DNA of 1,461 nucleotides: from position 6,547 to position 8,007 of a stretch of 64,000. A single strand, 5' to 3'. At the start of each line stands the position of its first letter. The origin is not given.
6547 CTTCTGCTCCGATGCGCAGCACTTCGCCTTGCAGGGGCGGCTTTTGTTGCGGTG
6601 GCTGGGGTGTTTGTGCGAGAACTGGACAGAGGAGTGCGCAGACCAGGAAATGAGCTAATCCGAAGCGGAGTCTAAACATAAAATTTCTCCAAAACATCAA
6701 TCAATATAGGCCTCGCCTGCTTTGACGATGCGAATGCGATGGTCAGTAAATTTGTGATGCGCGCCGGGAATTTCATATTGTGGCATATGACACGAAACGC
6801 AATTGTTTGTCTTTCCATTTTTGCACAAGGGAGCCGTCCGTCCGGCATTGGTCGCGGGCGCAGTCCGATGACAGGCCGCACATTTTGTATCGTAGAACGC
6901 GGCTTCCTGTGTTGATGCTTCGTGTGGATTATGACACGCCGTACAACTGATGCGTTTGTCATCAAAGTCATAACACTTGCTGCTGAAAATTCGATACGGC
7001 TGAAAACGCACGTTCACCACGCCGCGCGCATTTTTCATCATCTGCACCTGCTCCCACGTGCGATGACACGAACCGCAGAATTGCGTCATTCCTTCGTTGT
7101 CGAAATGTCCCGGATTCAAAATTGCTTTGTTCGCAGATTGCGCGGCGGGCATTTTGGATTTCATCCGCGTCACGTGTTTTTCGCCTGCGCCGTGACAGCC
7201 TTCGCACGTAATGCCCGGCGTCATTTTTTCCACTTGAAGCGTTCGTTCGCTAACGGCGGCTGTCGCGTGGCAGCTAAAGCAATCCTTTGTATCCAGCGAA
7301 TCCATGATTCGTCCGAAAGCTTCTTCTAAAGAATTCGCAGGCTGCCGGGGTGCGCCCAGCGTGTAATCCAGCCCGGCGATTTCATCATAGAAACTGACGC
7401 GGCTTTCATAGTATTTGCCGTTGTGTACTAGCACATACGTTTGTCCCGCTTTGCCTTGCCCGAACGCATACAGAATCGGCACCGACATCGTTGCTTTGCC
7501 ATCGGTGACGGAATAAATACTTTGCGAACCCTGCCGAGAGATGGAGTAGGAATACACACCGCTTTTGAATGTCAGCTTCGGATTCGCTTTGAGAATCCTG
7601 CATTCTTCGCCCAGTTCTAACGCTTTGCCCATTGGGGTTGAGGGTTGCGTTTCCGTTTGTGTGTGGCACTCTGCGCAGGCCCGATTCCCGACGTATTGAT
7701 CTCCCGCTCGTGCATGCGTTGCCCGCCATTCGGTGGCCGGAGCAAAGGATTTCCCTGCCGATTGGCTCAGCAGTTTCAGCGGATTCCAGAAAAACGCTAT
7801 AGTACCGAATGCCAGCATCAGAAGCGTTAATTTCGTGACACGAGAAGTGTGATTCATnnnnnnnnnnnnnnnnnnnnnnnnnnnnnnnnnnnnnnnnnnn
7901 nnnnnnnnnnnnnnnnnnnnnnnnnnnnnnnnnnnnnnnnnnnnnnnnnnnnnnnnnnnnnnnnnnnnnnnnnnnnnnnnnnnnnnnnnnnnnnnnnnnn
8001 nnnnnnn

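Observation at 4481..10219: Translationally coupled, all-secreted operon: TPR - TPR - heptaheme cytochrome c - Acidobacterial VWA protein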

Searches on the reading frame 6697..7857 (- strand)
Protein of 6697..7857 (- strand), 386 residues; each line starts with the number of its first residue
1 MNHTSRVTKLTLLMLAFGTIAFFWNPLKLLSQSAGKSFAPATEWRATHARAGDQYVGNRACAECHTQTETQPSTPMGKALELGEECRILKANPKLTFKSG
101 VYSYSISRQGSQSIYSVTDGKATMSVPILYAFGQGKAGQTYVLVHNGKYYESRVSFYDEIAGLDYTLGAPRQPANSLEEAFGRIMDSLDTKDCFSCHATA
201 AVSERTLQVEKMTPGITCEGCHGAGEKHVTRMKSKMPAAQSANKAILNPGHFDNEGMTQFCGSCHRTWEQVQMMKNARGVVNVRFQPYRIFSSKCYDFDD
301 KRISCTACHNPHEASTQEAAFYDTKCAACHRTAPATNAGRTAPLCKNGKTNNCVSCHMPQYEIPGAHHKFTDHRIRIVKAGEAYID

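Call 5: search_protein_families(library=pfam, proteins=[window:6697-7857:-], max_evalue=0.01)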
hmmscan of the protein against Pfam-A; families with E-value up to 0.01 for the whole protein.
window:6697-7857:- (386 aa): 6 families
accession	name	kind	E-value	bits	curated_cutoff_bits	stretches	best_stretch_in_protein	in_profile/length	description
PF09699.15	Paired_CXXCH_1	-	2.3e-10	40.4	20.6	1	190-224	6-38/41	Doubled CXXCH motif (Paired_CXXCH_1)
PF14537.11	Cytochrom_c3_2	-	7.8e-09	36.3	25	3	215-330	6-78/79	Cytochrome c3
PF14522.11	Cytochrome_C7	-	5.1e-08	33.1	24.8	0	300-357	11-66/67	Cytochrome c7 and related cytochrome c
PF13435.11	Cytochrome_C554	-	1.7e-05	26.1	20.8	1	186-223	44-84/84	Cytochrome c554 and c-prime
PF22678.1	Cytochrom_c_NrfB-like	-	0.0033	18.3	27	0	261-356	1-89/89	Cytochrome c-type protein NrfB-like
PF01873.23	eIF-5_eIF-2B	-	0.0049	17.2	27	1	270-330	56-115/117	Domain found in IF2B/IF5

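Call 6: search_protein_families(library=ncbifam, proteins=[window:6697-7857:-], max_evalue=0.01)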
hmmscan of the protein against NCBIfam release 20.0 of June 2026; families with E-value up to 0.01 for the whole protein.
window:6697-7857:- (386 aa): 7 families
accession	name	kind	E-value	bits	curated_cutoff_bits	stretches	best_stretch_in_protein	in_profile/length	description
NF041028.1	decahem_GSU2203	exception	3.6e-11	42.8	325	1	190-360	36-184/317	GSU2203 family decaheme c-type cytochrome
TIGR03508.1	decahem_SO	subfamily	2.3e-08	33.8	192.2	2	191-275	3-87/258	DmsE family decaheme c-type cytochrome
TIGR01905.1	paired_CXXCH_1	subfamily_domain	3e-06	27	25.2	0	190-226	6-40/41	doubled CXXCH domain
NF041198.1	UshA_like_PCGU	equivalog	8.6e-05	21.3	275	1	191-238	443-495/519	UshA-like (seleno)protein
NF043010.1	Cyt554_Nsmonas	equivalog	0.0045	16.4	400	1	188-245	78-138/238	cytochrome c-550 CycA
TIGR03146.1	cyt_nit_nrfB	equivalog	0.0086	16.4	166.6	0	254-358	36-142/145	cytochrome c nitrite reductase pentaheme subunit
TIGR04257.1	nanowire_3heme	domain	0.0095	16.1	40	0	189-224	22-60/75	c(7)-type cytochrome triheme domain-containing protein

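Call 11: find_homologous_proteins(query=window:6700-7857:-, max_evalue=0.00001)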
Query window:6700-7857:- (386 aa): 3254 proteins with E <= 0.00001 among 7145 candidates; the best 120 are listed.
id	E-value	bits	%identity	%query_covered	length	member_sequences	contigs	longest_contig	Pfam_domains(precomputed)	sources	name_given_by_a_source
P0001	2.6e-268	907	100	100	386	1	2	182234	PF09699.16,PF14537.12,PF13435.12,PF14522.12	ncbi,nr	ncbi:MAG: hypothetical protein JST84_17100 [Acidobacteria bacterium]|nr:hypothetical protein [Acidob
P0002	5.0e-225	765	83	100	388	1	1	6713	PF09699.16,PF14537.12,PF13435.12,PF14522.12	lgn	-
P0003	1.3e-224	763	84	100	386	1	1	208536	PF09699.16,PF14537.12,PF13435.12,PF14522.12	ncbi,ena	-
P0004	9.2e-220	747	82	100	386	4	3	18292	PF09699.16,PF14537.12,PF13435.12,PF22678.2,PF14522.12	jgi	jgi:hypothetical protein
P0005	1.4e-211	720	80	100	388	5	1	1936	PF09699.16,PF14537.12,PF13435.12,PF14522.12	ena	-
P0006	1.8e-198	677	76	99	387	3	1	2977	PF09699.16,PF14537.12,PF13435.12,PF14522.12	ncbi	-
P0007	3.9e-195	666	75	99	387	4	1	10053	PF09699.16,PF14537.12,PF13435.12,PF14522.12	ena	-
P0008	1.9e-194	664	74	99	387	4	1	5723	PF09699.16,PF14537.12,PF13435.12,PF14522.12,PF22113.2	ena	-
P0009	9.7e-194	662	73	99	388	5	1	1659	PF09699.16,PF14537.12,PF13435.12,PF14522.12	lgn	-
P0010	1.1e-193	661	74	98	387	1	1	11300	PF09699.16,PF14537.12,PF13435.12,PF14522.12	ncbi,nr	ncbi:MAG TPA: multiheme c-type cytochrome [Blastocatellia bacterium]|nr:multiheme c-type cytochrome 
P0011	1.9e-193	661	73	98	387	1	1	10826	PF09699.16,PF14537.12,PF13435.12,PF03264.20,PF14522.12,PF22113.2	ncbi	-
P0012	6.7e-193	659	74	99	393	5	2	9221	PF09699.16,PF14537.12,PF13435.12,PF14522.12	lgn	-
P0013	3.2e-192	657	73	99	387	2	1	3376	PF09699.16,PF14537.12,PF13435.12,PF14522.12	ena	-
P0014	1.3e-188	645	71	99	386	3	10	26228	PF09699.16,PF14537.12,PF13435.12,PF14522.12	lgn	-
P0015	5.3e-188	643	71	98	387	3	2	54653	PF09699.16,PF14537.12,PF14522.12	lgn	-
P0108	2.6e-118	413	51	97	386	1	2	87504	PF09699.16,PF14537.12,PF13435.12,PF14522.12,PF22113.2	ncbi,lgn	ncbi:MAG: multiheme c-type cytochrome [Terriglobia bacterium]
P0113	7.1e-118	412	50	92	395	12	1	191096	PF14537.12,PF13435.12,PF14522.12,PF22113.2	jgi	jgi:hypothetical protein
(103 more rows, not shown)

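Call 12: find_related_loci(query=window:6700-7857:-, collection=genome_contigs, flank=8000)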
Query window:6700-7857:- (386 aa) in genome_contigs; peptide patterns used: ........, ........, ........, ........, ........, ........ (x = any residue, [..] = any of these).
33 stretches matched a pattern; 8 encode a relative of the query (tblastn E <= 1e-3); 8 distinct loci.
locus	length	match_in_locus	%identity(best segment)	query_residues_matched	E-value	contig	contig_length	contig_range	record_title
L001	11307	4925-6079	76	1-384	0e+0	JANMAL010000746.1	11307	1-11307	MAG: Blastocatellia bacterium isolate OTE_12_concoct_250 OTE_12_k141_1637401, whole genome shotgun sequence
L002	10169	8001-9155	75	1-384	0e+0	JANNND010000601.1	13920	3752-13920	MAG: Blastocatellia bacterium isolate SOY_35_metabat.182 SOY_35_k141_3794099, whole genome shotgun sequence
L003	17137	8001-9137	73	5-384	0e+0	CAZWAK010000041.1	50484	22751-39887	MAG TPA_asm: uncultured Heliobacteriaceae bacterium isolate SRP287051_co1_146 genome assembly, contig: NODE_1282_length_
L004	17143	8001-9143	71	6-384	0e+0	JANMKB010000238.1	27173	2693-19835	MAG: Blastocatellia bacterium isolate OTE_64_metabat_263 OTE_64_k141_2945774, whole genome shotgun sequence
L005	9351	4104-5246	71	6-384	0e+0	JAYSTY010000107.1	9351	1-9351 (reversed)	MAG: Blastocatellia bacterium isolate GFS_12554 GFS_12554_106, whole genome shotgun sequence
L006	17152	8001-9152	50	1-384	5e-127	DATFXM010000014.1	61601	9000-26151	MAG TPA_asm: Blastocatellia bacterium isolate SMAG_U9517 k141_10262708, whole genome shotgun sequence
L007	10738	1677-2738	50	29-384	5e-111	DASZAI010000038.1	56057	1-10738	MAG TPA_asm: Terriglobia bacterium isolate SMAG_U6384 k141_264224, whole genome shotgun sequence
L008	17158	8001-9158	84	1-386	0e+0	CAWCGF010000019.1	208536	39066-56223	MAG: uncultured Acidobacteriota bacterium isolate MFD01275.bin.1.183 genome assembly, contig: contig_29821, whole genome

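Call 15: find_encoding_contigs(protein=P0113, flank=10000, max_places=2)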
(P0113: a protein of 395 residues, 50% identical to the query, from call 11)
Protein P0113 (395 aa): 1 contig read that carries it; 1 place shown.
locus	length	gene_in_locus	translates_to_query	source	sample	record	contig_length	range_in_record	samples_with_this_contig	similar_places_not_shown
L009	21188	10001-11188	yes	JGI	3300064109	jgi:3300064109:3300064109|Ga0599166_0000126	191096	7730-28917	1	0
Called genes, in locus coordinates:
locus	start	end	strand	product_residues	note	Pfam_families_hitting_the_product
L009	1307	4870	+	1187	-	PF13620:CarboxypepD_reg, PF13715:CarbopepD_reg_2 (weak), PF07715:Plug (weak), PF25183:OMP_b-brl_4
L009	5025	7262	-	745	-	-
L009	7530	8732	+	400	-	PF13432:TPR_16 (weak), PF13414:TPR_11 (weak), PF14559:TPR_19 (weak), PF00515:TPR_1, PF07719:TPR_2 (weak), PF13414:TPR_11, PF14559:TPR_19, PF14559:TPR_19, +18 more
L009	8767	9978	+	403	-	PF00515:TPR_1 (faint), PF07719:TPR_2 (faint), PF12895:ANAPC3 (faint), PF13174:TPR_6 (faint), PF13432:TPR_16 (weak), PF13432:TPR_16 (weak), PF13371:TPR_9 (weak), PF13432:TPR_16 (weak), +10 more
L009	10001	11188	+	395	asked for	PF14522:Cytochrome_C7 (faint), PF14537:Cytochrom_c3_2 (faint), PF13435:Cytochrome_C554 (weak), PF22113:Mtrc-MtrF_II-IV_dom (weak)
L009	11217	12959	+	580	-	PF13517:FG-GAP_3, PF01839:FG-GAP (weak), PF13517:FG-GAP_3, PF07593:UnbV_ASPIC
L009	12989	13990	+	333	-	PF13620:CarboxypepD_reg, PF07719:TPR_2 (faint), PF12895:ANAPC3 (faint), PF00515:TPR_1 (faint), PF13174:TPR_6 (faint), PF13181:TPR_8 (faint), PF13414:TPR_11 (weak), PF14559:TPR_19 (weak), +5 more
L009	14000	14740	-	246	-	-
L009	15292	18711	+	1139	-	PF13620:CarboxypepD_reg, PF13715:CarbopepD_reg_2 (faint), PF07715:Plug (faint), PF25183:OMP_b-brl_4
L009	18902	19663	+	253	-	PF00392:GntR (faint), PF08220:HTH_DeoR, PF08279:HTH_11 (weak), PF00455:DeoRC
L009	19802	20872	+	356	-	PF01380:SIS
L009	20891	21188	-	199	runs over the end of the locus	-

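Call 16: find_encoding_contigs(protein=P0108, flank=10000, max_places=2)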
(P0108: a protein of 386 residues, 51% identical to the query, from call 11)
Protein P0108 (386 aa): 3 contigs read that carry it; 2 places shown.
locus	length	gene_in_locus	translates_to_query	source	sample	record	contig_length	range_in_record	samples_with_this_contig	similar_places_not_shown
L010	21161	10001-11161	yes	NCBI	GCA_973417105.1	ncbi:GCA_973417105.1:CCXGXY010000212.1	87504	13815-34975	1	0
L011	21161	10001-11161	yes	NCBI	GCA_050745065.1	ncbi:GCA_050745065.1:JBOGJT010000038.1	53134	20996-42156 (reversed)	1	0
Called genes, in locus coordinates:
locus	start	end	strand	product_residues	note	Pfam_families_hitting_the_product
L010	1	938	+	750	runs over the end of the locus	PF13174:TPR_6 (faint), PF01464:SLT, PF27553:SLT_superhelical (weak)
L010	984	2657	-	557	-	PF01839:FG-GAP (faint), PF13517:FG-GAP_3, PF07593:UnbV_ASPIC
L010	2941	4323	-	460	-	PF13432:TPR_16, PF14559:TPR_19 (weak), PF00515:TPR_1 (weak), PF07719:TPR_2 (weak), PF12895:ANAPC3 (weak), PF13414:TPR_11, PF14559:TPR_19 (weak), PF13432:TPR_16 (weak), +16 more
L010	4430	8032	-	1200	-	PF13620:CarboxypepD_reg, PF25183:OMP_b-brl_4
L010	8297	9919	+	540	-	PF11721:Malectin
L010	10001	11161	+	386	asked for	PF13435:Cytochrome_C554 (faint), PF14522:Cytochrome_C7 (faint), PF14537:Cytochrom_c3_2 (faint), PF22113:Mtrc-MtrF_II-IV_dom (faint), PF09699:Paired_CXXCH_1 (faint)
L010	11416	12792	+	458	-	PF02746:MR_MLE_N, PF13378:MR_MLE_C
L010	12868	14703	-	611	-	PF00654:Voltage_CLC, PF00571:CBS (weak)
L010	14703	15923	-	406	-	PF23914:TPR_CcmH_CycH (faint), PF00515:TPR_1 (faint), PF07719:TPR_2 (faint), PF13428:TPR_14 (faint), PF13432:TPR_16 (faint), PF14559:TPR_19 (weak)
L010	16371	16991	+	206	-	PF13580:SIS_2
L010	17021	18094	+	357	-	PF04371:PAD_porph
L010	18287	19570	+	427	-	PF14559:TPR_19 (faint), PF13428:TPR_14 (faint)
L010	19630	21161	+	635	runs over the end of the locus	PF05580:Peptidase_S55 (weak)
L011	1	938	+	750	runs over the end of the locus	PF13174:TPR_6 (faint), PF01464:SLT, PF27553:SLT_superhelical (weak)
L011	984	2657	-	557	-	PF01839:FG-GAP (faint), PF13517:FG-GAP_3, PF07593:UnbV_ASPIC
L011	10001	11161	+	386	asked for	PF13435:Cytochrome_C554 (faint), PF14522:Cytochrome_C7 (faint), PF14537:Cytochrom_c3_2 (faint), PF22113:Mtrc-MtrF_II-IV_dom (faint), PF09699:Paired_CXXCH_1 (faint)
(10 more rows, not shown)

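Call 19: find_related_loci(query=A1, collection=metagenome_contigs, flank=10000)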
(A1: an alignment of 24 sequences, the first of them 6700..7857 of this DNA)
Query A1 (386 aa) in metagenome_contigs; peptide patterns used: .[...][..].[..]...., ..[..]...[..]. (x = any residue, [..] = any of these).
600 stretches matched a pattern (row limit reached: there are more); 491 encode a relative of the query (tblastn E <= 1e-3); the best 80 are kept; 80 distinct loci.
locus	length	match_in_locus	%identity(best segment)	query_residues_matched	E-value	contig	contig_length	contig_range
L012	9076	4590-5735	61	3-384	1e-162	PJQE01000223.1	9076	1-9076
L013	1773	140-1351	58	1-384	4e-171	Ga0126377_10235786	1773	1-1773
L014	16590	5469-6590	59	5-386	4e-151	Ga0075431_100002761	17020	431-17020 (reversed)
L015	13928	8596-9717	59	5-386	4e-151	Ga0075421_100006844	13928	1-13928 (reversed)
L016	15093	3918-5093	58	7-384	5e-150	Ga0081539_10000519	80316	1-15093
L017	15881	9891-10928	60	25-384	3e-146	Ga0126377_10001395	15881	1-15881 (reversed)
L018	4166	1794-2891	56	25-384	3e-141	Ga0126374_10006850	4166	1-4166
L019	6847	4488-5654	54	12-386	1e-136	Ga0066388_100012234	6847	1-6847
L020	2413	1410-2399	59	6-332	1e-140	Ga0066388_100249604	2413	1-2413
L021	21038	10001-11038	53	40-384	5e-124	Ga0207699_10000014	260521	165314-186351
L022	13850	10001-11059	50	35-384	3e-121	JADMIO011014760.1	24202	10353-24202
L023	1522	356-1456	52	23-384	3e-130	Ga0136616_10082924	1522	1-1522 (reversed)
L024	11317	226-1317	48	11-384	1e-118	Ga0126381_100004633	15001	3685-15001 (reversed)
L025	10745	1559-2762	55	12-384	3e-118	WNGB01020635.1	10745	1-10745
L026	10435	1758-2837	49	22-384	7e-118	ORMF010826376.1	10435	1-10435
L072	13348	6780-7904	44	5-384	9e-106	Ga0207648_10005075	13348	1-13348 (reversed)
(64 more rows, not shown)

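Call 22: predict_structure(alignment_id=A1)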
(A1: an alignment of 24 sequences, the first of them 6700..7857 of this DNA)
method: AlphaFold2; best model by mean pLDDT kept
length: 386 residues; sequences in the alignment: 24
mean_pLDDT: 47.7   pTM: 0.40
mean pLDDT of the five models: 47.7, 47.6, 47.5, 47.2, 45.7
residues with pLDDT >= 90: 15; 70-90: 58; 50-70: 56; < 50: 257
segments of 3 or more residues with pLDDT < 50: 25-81, 133-138, 158-171, 188-317, 335-341, 347-386
pLDDT, mean of each block of 10 residues (from residue 1): 63 79 51 30 31 33 33 41 58 76 87 89 86 49 80 58 40 79 64 36 34 31 36 41 33 35 37 32 23 28 33 43 54 48 49 40 28 31 37
secondary structure, 60 per line:
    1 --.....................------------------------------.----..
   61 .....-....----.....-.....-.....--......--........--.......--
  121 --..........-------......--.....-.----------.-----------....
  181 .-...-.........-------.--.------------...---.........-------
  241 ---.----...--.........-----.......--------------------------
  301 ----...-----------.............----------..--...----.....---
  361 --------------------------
elements in order: H3-23 H59-65 H67-70 H75-79 H87-91 E94-99 E102-109 E112-118 E123-132 E140-145 E148-152 H177-181 E183-185 H187-195 H225-233 H254-262 H268-274 H319-329 H353-357

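Call 24: search_solved_structures(query=A1, max_evalue=1, show_alignments=2)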
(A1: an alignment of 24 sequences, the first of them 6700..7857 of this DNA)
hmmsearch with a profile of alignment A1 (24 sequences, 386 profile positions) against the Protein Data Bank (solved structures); distinct sequences matched with E-value up to 1: 11.
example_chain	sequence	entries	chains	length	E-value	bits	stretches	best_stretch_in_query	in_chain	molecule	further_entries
6i5b_A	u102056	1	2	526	1.7e-06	30.3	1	192-232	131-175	Uncharacterized protein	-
1bvb_A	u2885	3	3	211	5.8e-06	28.6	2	186-268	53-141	CYTOCHROME C-554 | CYTOCHROME C554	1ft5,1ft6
5ze8_A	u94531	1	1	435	0.027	16.5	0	324-361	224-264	cytochrome c552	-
8rv0_Y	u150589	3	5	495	0.043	15.8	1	301-362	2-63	Octaheme cytochrome c nitrite reductase | Octaheme nitrite c cytochrome c reductase | Octaheme nitrite reductase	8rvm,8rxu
3ubr_A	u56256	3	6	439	0.047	15.7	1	348-375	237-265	Cytochrome c-552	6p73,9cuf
6qvm_A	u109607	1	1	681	0.048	15.7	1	302-360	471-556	Multiheme cytochrome cf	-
6r2q_A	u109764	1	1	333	0.081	14.9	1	301-366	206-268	Cystathionine beta-synthase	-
28zu_F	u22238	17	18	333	0.11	14.4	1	283-338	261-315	Eukaryotic translation initiation factor 2 subunit 2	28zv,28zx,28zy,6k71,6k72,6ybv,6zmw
4rkm_A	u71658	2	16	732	0.19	13.7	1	204-226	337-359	MccA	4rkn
2d74_B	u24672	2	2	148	0.24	13.4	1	276-332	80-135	Translation initiation factor 2 beta subunit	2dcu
8k9e_A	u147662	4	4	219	0.65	12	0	299-333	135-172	Cytochrome c7-like domain-containing protein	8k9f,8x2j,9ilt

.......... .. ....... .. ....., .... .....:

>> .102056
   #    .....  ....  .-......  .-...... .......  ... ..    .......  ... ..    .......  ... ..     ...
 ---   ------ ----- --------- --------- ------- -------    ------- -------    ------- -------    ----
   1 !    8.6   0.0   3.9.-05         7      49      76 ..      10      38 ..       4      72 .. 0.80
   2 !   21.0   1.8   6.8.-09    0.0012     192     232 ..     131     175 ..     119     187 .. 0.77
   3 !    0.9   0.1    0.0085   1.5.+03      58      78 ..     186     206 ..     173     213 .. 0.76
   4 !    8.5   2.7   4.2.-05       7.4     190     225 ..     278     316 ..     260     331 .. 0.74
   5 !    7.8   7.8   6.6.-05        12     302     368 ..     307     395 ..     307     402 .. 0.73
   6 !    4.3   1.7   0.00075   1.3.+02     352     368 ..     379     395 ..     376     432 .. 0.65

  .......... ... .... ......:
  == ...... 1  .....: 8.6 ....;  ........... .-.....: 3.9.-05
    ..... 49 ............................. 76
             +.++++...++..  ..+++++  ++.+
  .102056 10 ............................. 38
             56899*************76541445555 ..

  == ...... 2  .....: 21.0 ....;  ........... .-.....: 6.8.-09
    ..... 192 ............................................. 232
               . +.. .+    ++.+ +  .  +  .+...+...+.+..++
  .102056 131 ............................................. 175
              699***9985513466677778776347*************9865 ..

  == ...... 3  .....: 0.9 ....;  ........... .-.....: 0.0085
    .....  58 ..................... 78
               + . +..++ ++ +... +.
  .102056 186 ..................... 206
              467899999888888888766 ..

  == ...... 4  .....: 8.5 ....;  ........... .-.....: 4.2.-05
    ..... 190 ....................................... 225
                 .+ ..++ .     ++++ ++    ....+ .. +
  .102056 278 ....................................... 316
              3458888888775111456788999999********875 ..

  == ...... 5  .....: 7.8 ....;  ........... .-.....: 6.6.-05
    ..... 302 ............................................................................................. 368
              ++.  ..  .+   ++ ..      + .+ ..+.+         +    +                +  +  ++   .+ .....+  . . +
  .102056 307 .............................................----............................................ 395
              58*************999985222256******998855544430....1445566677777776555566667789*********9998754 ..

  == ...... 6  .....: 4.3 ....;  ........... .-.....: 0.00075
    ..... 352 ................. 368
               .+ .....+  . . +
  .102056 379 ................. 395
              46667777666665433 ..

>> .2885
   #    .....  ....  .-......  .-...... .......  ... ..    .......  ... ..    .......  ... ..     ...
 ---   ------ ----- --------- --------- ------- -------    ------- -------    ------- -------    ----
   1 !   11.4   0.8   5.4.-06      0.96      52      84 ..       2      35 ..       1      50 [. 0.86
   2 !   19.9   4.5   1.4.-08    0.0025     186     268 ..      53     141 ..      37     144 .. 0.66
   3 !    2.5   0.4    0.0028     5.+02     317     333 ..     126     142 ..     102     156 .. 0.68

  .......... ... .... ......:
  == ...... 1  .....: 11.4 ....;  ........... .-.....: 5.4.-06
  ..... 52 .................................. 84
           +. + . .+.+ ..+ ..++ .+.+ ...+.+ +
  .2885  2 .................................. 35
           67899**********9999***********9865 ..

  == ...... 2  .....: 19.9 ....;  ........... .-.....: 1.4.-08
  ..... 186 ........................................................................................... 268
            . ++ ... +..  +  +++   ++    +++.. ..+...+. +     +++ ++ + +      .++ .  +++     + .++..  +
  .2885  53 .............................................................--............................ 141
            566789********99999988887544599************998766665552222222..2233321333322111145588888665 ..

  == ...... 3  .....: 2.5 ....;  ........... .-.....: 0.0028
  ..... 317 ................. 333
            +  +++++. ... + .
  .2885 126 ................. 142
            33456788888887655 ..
